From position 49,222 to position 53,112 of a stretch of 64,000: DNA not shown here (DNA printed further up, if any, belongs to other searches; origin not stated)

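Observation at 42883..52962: DUF499 ATPase - small ORF - DUF1156 adenine methyltransferase - PLD/SNF2 helicase: restriction-like three-component module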

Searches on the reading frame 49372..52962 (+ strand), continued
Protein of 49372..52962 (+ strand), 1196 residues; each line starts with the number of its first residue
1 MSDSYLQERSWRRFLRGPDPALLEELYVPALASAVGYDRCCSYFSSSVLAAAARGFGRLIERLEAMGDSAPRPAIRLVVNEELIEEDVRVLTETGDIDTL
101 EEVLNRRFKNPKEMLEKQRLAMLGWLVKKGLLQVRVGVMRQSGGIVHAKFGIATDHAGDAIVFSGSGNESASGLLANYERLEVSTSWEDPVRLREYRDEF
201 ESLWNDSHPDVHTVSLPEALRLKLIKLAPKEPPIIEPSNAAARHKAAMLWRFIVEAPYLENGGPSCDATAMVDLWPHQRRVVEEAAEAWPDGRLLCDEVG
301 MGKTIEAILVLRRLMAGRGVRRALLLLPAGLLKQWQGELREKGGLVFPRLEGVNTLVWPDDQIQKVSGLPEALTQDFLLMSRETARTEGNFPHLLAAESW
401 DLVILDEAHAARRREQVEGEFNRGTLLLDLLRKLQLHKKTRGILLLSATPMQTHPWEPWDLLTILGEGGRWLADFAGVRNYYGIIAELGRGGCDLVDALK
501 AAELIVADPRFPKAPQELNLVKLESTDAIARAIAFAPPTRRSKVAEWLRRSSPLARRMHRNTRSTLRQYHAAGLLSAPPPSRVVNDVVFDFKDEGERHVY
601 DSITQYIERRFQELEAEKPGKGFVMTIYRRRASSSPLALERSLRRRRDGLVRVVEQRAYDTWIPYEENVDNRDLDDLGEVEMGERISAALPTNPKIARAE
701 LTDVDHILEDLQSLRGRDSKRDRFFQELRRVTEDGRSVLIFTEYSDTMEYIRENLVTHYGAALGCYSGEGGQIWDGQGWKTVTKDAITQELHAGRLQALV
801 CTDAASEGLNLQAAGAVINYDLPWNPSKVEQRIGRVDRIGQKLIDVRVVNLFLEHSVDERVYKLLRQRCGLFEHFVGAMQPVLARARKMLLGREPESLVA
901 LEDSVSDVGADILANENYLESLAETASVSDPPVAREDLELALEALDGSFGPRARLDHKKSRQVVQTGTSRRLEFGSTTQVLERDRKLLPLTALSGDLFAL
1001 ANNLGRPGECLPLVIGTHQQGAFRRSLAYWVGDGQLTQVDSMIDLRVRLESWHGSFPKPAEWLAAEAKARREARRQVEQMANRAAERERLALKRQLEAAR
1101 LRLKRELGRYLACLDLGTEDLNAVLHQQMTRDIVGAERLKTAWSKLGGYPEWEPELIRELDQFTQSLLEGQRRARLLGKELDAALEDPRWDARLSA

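Call 37: search_protein_families(library=pfam, proteins=[L009:5580-6059:+, L010:2786-3214:+, L009:8998-12156:+, L009:2560-5583:+, L008:7606-8931:+], max_evalue=0.1)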
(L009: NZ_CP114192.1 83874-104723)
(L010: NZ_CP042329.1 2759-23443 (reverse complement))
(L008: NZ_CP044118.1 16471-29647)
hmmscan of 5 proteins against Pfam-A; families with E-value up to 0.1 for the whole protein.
L009:5580-6059:+ (159 aa): 2 families
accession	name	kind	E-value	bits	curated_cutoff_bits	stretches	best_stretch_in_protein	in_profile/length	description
PF24728.1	DUF7680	-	3.9e-44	150.7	24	1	20-156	1-141/141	Domain of unknown function (DUF7680)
PF22047.1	RecJ_C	-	0.065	14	30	0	118-150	32-64/110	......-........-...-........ exonuclease RecJ C-terminal domain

L010:2786-3214:+ (142 aa): 1 family
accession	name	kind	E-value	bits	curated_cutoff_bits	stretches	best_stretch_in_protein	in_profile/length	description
PF24728.1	DUF7680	-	2.4e-47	161.1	24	1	4-142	1-141/141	Domain of unknown function (DUF7680)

L009:8998-12156:+ (1052 aa): 6 families
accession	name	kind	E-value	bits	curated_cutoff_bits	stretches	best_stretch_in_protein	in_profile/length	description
PF00271.37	Helicase_C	-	1.4e-18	67.6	23.5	1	763-874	9-110/110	Helicase conserved C-terminal domain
PF00176.29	SNF2-rel_dom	-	3.4e-18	66.2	24.9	1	320-641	17-250/290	SNF2-related domain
PF04851.21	ResIII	-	5.5e-09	36.6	22.5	1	305-483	5-162/164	Type III restriction enzyme, res subunit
PF00270.35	DEAD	-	1.6e-05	25.2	26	1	306-484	2-161/167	DEAD/DEAH box helicase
PF13091.12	PLDc_2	-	0.00014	22.1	27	1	139-201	77-132/132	PLD-like domain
PF09848.15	SLFN-g3_helicase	-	0.0045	16.7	24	1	430-481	75-122/354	Schlafen group 3, DNA/RNA helicase domain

L009:2560-5583:+ (1007 aa): 2 families
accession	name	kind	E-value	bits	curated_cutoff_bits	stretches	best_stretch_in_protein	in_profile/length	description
PF04465.17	DUF499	-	9.7e-39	133.4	23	2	107-441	21-348/1024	Protein of unknown function (DUF499)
PF03659.20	Glyco_hydro_71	-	0.054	12.7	34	1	942-1001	39-95/375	Glycosyl hydrolase family 71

L008:7606-8931:+ (441 aa): 4 families
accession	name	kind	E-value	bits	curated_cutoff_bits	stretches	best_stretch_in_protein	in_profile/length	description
PF00753.33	Lactamase_B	-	3.3e-10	40.7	22.7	1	20-83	7-71/196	Metallo-beta-lactamase superfamily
PF12706.13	Lactamase_B_2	-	9.7e-05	22.5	27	1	30-89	2-63/200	Beta-lactamase superfamily domain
PF16661.11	Lactamase_B_6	-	0.048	13.5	27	1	27-75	5-55/193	Metallo-beta-lactamase superfamily domain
PF19583.5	ODP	-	0.092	13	27.2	0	20-97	4-80/194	ODP family beta lactamase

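Call 39: search_dna_similar(query=window:49372-52962:+, collection=plasmids, mode=protein, max_rows=60, max_evalue=1e-20, rows=spread)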
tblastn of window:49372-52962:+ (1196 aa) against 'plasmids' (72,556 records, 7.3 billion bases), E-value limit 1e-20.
Records with a match: 69; places in all: 74; records where one place covers at least 80% of the query: 2.
Best place of each record, by identity: <60% 69.
By first word of the organism name: Acinetobacter 7; Leptolyngbya 6; Nostoc 4; Haloarcula 4; Halobacterium 4; Aminobacter 3; Rhodococcus 3; Haloplanus 3; Roseomonas 2; Sinorhizobium 2; and 26 more.
By predicted mobility (MOB-suite, as given by PLSDB): non-mobilizable 49; conjugative 13; mobilizable 7.
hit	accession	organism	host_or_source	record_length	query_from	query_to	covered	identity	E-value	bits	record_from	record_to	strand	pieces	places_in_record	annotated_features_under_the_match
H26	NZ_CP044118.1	Roseomonas mucosa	Homo sapiens,clinical isolate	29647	4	1054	88%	52.4%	0e+0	900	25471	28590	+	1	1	helicase-related protein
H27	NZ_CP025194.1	Roseomonas mucosa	Homo sapiens,clinical, human skin, ...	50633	4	1054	88%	52.4%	0e+0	900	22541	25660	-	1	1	helicase-related protein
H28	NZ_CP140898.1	Sinorhizobium medicae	Medicago lupulina,whole organism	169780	4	917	76%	32.8%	8e-95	343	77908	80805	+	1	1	helicase-related protein | DUF1156 domain-containing protein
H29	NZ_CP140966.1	Sinorhizobium medicae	Medicago lupulina,whole organism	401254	4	917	76%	32.8%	8e-95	343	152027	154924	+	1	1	helicase-related protein | DUF1156 domain-containing protein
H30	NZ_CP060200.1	Aminobacter sp. MDW-2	cell culture,soil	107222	4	906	76%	32.9%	2e-94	341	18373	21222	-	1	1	SNF2-related protein | DUF1156 domain-containing protein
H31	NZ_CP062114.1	Aminobacter sp. SR38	bacterial pure culture,soil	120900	4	906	76%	32.9%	2e-94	341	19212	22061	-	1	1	SNF2-related protein | DUF1156 domain-containing protein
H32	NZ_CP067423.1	Skermanella sp. TT6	Homo sapiens,single cell,skin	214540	4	906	76%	32.9%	2e-94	341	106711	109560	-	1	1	SNF2-related protein | DUF1156 domain-containing protein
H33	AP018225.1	Nostoc linckia NIES-25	-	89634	6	916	76%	32.0%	2e-107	381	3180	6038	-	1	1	helicase-like protein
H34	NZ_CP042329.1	Euhalothece natronophila Z-M001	cell culture,soda lake Magadi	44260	6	884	73%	33.1%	2e-115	405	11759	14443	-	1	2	helicase-related protein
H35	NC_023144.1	Rhodococcus pyridinivorans SB3094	-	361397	18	890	73%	33.2%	5e-106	377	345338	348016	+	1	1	SNF2-related protein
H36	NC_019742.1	Allocoleopsis franciscana PCC 7113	-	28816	6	886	71%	33.6%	1e-79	421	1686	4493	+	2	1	SNF2-related protein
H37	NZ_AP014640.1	Leptolyngbya boryana IAM M-101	-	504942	6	886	74%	32.3%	1e-112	396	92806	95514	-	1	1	SNF2-related protein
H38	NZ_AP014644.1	Leptolyngbya boryana dg5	-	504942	6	886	74%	32.3%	1e-112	396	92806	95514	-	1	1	SNF2-related protein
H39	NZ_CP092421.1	Leptolyngbya boryana IU 594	-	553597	6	886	74%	32.3%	1e-112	396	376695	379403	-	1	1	SNF2-related protein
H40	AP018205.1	Leptolyngbya boryana NIES-2135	-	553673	6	886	74%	32.3%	1e-112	396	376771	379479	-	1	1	helicase-like protein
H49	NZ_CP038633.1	Halobacterium salinarum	cell culture,DSM:3754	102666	22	884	66%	33.7%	1e-49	350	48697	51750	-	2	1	helicase-related protein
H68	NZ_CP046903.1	Stutzerimonas stutzeri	cell culture,particulate matter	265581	21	868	71%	27.3%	3e-43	181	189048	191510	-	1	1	phospholipase D-like domain-containing anti-phage protein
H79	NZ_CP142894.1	Acinetobacter baumannii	Homo sapiens,Cell culture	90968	699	868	14%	35.6%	6e-21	107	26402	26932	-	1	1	phospholipase D-like domain-containing anti-phage protein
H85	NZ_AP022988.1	Bacillus cereus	-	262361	699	868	14%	35.6%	7e-21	107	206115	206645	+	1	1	phospholipase D-like domain-containing anti-phage protein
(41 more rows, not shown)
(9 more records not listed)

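Call 40: get_annotated_region(hit=H68, flank=9000)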
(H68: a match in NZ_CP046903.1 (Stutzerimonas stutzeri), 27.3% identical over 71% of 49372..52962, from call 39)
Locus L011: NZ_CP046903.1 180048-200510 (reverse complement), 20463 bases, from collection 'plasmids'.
description: Stutzerimonas stutzeri strain PM101005 plasmid p1_PM101005, complete sequence
organism: Stutzerimonas stutzeri (NCBI taxid 316)
taxonomy: Bacteria; Pseudomonadota; Gammaproteobacteria; Pseudomonadales; Pseudomonadaceae; Stutzerimonas; Stutzerimonas stutzeri
host: -; source: cell culture,particulate matter; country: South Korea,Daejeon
typing (MOB-suite, as given by PLSDB): mobilizable; replicon rep_cluster_1516; relaxase MOBH
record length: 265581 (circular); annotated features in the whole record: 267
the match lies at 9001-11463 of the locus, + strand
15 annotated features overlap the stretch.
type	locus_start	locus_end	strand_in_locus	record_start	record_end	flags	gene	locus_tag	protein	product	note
CDS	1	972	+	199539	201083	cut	pycC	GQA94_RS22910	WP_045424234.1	Pycsar phage resistance system uridylate cyclase PycC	-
CDS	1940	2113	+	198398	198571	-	-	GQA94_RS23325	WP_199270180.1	hypothetical protein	-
CDS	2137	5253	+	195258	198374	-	-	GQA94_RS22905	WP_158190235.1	anti-phage-associated DUF499 domain-containing protein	GO:0051607 - defense response to virus [Evidence IEA]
CDS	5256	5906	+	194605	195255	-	-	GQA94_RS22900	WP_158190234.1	anti-phage-associated DUF3780 domain-containing protein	GO:0051607 - defense response to virus [Evidence IEA]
CDS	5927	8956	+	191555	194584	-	-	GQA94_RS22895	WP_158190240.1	anti-phage-associated DUF1156 domain-containing protein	GO:0051607 - defense response to virus [Evidence IEA]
CDS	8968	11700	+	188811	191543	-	-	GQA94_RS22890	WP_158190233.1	phospholipase D-like domain-containing anti-phage protein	GO:0051607 - defense response to virus [Evidence IEA]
CDS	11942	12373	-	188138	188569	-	-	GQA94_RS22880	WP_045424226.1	MbcA/ParS/Xre antitoxin family protein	-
CDS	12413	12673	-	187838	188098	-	-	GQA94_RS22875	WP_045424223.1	hypothetical protein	-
CDS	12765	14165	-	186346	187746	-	-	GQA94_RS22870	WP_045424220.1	DEAD/DEAH box helicase family protein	-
CDS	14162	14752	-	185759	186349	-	-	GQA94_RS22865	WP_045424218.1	hypothetical protein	-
CDS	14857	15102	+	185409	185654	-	-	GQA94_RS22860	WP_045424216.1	helix-turn-helix transcriptional regulator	-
CDS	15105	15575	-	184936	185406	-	-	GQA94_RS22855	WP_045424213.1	hypothetical protein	-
CDS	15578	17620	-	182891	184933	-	-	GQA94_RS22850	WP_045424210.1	hypothetical protein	-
CDS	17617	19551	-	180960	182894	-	-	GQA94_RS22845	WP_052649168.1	hypothetical protein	-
CDS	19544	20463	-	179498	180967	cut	-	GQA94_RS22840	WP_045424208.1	site-specific integrase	GO:0015074 - DNA integration [Evidence IEA]; GO:0006310 - DNA recombination [Evidence IEA]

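Call 44: find_homologous_proteins(query=L011:5256-5906:+, max_evalue=0.001)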
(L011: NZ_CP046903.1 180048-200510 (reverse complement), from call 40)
Query L011:5256-5906:+ (216 aa): 4682 proteins with E <= 0.001 among 4801 candidates; the best 120 are listed.
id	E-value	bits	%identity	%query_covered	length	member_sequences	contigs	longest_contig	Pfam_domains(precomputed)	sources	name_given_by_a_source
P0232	8.1e-132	455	93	100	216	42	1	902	PF12635.13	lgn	-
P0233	1.7e-131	454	94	100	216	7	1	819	PF12635.13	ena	-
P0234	2.8e-130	450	92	100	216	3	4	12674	PF12635.13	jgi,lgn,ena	-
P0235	3.4e-130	450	91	100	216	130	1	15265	PF12635.13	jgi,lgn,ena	-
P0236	6.0e-129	446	92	100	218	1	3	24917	PF12635.13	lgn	-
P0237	1.5e-128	445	91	100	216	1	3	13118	PF12635.13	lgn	-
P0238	1.5e-127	441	90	100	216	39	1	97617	PF12635.13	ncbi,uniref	ncbi:anti-phage-associated DUF3780 domain-containing protein [Stutzerimonas stutzeri]|uniref:anti-ph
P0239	1.9e-125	435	89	100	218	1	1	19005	PF12635.13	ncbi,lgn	-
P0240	5.0e-123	427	88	100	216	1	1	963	PF12635.13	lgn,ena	-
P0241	6.7e-123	426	86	100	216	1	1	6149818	PF12635.13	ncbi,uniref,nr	ncbi:anti-phage-associated DUF3780 domain-containing protein [Pseudomonas plecoglossicida]|uniref:an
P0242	1.6e-122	425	85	100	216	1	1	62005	PF12635.13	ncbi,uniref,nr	ncbi:anti-phage-associated DUF3780 domain-containing protein [Pseudomonas alabamensis]|uniref:anti-p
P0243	2.0e-120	418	90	95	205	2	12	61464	PF12635.13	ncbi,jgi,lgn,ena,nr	ncbi:MAG: hypothetical protein JL55_36150 [Pseudomonas sp. BICA1-14]|nr:anti-phage-associated DUF378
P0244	6.3e-119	413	87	95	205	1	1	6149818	PF12635.13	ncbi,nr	ncbi:hypothetical protein GT93_23045 [Pseudomonas plecoglossicida]|nr:hypothetical protein GT93_2304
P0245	1.1e-118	412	85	100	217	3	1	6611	PF12635.13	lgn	-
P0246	1.5e-118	412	87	95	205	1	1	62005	PF12635.13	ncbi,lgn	-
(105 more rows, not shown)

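Call 63: get_annotated_region(hit=H79, flank=8000)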
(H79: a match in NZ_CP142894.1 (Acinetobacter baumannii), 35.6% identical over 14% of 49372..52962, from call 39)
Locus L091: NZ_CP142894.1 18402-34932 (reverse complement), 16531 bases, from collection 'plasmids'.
description: Acinetobacter baumannii strain B20AB01 plasmid pB20AB01c, complete sequence
organism: Acinetobacter baumannii (NCBI taxid 470)
taxonomy: Bacteria; Pseudomonadota; Gammaproteobacteria; Moraxellales; Moraxellaceae; Acinetobacter; Acinetobacter baumannii
host: -; source: Homo sapiens,Cell culture; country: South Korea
typing (MOB-suite, as given by PLSDB): conjugative; replicon rep_cluster_734; relaxase MOBF; mating-pair formation MPF_F
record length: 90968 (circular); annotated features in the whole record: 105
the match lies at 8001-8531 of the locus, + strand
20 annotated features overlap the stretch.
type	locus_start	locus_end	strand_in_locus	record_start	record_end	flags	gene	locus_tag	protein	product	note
CDS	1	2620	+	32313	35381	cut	-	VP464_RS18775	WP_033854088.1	anti-phage-associated DUF499 domain-containing protein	GO:0051607 - defense response to virus [Evidence IEA]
CDS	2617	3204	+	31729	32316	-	-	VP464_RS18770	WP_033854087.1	anti-phage-associated DUF3780 domain-containing protein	GO:0051607 - defense response to virus [Evidence IEA]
CDS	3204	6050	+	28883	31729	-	-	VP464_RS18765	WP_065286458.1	anti-phage-associated DUF1156 domain-containing protein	GO:0051607 - defense response to virus [Evidence IEA]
CDS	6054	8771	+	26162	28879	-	-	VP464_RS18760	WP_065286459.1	phospholipase D-like domain-containing anti-phage protein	GO:0051607 - defense response to virus [Evidence IEA]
CDS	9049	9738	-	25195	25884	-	-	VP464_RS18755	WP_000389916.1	DUF2786 domain-containing protein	-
CDS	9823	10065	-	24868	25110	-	-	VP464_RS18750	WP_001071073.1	hypothetical protein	-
CDS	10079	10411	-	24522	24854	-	-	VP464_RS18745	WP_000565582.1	hypothetical protein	-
CDS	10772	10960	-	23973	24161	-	-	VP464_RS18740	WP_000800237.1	hypothetical protein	-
CDS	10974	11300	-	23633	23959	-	-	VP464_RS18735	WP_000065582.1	H-NS histone family protein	-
CDS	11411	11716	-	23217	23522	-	-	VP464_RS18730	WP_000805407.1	hypothetical protein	-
CDS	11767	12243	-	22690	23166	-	-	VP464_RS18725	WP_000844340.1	thermonuclease family protein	-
CDS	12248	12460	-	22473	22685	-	-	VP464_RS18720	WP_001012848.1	hypothetical protein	-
CDS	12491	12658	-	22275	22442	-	-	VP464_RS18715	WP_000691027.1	hypothetical protein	-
CDS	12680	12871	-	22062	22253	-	-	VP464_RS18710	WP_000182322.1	hypothetical protein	-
CDS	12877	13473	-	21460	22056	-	-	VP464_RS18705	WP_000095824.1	hypothetical protein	-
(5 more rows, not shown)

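Call 64: get_annotated_region(hit=H85, flank=8000)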
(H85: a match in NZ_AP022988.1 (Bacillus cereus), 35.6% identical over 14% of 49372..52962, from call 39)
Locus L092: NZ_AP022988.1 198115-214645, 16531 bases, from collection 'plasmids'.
description: Bacillus cereus strain 30052 plasmid p30052_2, complete sequence
organism: Bacillus cereus (NCBI taxid 1396)
taxonomy: Bacteria; Bacillota; Bacilli; Bacillales; Bacillaceae; Bacillus; Bacillus cereus
host: -; source: -; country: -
typing (MOB-suite, as given by PLSDB): non-mobilizable; replicon rep_cluster_164
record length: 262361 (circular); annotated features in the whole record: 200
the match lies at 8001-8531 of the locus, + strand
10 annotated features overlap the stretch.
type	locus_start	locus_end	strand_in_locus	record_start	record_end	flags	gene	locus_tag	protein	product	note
CDS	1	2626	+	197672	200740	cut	-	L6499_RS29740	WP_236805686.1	anti-phage-associated DUF499 domain-containing protein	GO:0051607 - defense response to virus [Evidence IEA]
CDS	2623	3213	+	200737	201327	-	-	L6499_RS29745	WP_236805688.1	anti-phage-associated DUF3780 domain-containing protein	GO:0051607 - defense response to virus [Evidence IEA]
CDS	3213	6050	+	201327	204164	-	-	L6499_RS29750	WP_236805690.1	anti-phage-associated DUF1156 domain-containing protein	GO:0051607 - defense response to virus [Evidence IEA]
CDS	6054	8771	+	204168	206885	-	-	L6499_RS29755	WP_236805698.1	phospholipase D-like domain-containing anti-phage protein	GO:0051607 - defense response to virus [Evidence IEA]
CDS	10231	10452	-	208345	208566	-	-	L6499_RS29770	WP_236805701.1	helix-turn-helix transcriptional regulator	-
CDS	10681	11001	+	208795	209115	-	-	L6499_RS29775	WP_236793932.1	hypothetical protein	-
CDS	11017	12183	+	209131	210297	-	-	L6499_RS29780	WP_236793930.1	FtsK/SpoIIIE domain-containing protein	-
CDS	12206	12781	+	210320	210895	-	-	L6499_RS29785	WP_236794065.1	replication-relaxation family protein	-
CDS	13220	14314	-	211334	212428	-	-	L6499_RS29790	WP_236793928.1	hypothetical protein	-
CDS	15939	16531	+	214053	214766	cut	-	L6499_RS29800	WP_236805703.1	hypothetical protein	-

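Call 65: get_annotated_region(hit=H49, flank=8000)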
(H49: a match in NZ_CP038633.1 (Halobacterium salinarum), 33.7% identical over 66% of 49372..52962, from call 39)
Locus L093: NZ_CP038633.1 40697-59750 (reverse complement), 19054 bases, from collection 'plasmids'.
description: Halobacterium salinarum strain 91-R6 plasmid pHSAL2, complete sequence
organism: Halobacterium salinarum (NCBI taxid 2242)
taxonomy: Archaea; Euryarchaeota; Halobacteria; Halobacteriales; Halobacteriaceae; Halobacterium; Halobacterium salinarum
host: -; source: cell culture,DSM:3754; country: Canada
typing (MOB-suite, as given by PLSDB): non-mobilizable
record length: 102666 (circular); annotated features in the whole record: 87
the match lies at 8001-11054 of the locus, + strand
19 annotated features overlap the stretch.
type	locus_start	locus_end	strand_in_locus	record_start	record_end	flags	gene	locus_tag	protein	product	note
CDS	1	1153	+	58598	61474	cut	-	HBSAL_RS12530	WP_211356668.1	DUF499 domain-containing protein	-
CDS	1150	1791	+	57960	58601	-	-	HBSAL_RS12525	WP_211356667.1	hypothetical protein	-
CDS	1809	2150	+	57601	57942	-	-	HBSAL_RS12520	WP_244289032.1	DUF1156 domain-containing protein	-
CDS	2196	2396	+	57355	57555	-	-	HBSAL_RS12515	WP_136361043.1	ribbon-helix-helix protein, CopG family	GO:0006355 - regulation of DNA-templated transcription [Evidence IEA]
CDS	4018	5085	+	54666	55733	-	-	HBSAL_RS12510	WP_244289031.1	hypothetical protein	-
CDS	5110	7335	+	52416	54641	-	-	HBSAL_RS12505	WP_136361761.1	AAA domain-containing protein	-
CDS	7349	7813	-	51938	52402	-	-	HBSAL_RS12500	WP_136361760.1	hypothetical protein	-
CDS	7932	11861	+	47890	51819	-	-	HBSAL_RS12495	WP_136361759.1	helicase-related protein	-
CDS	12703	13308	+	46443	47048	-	-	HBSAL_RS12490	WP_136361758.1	site-specific integrase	GO:0015074 - DNA integration [Evidence IEA]; GO:0006310 - DNA recombination [Evidence IEA]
CDS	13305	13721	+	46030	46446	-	-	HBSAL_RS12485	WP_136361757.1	hypothetical protein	-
CDS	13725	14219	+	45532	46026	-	-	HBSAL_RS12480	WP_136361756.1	metal-dependent hydrolase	-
CDS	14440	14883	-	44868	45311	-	-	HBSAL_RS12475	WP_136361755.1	hypothetical protein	-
CDS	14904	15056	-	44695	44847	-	-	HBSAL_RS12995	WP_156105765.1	hypothetical protein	-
CDS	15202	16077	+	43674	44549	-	-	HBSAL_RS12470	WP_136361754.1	metallophosphoesterase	-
CDS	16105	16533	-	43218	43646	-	-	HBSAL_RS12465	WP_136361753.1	PIN domain-containing protein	-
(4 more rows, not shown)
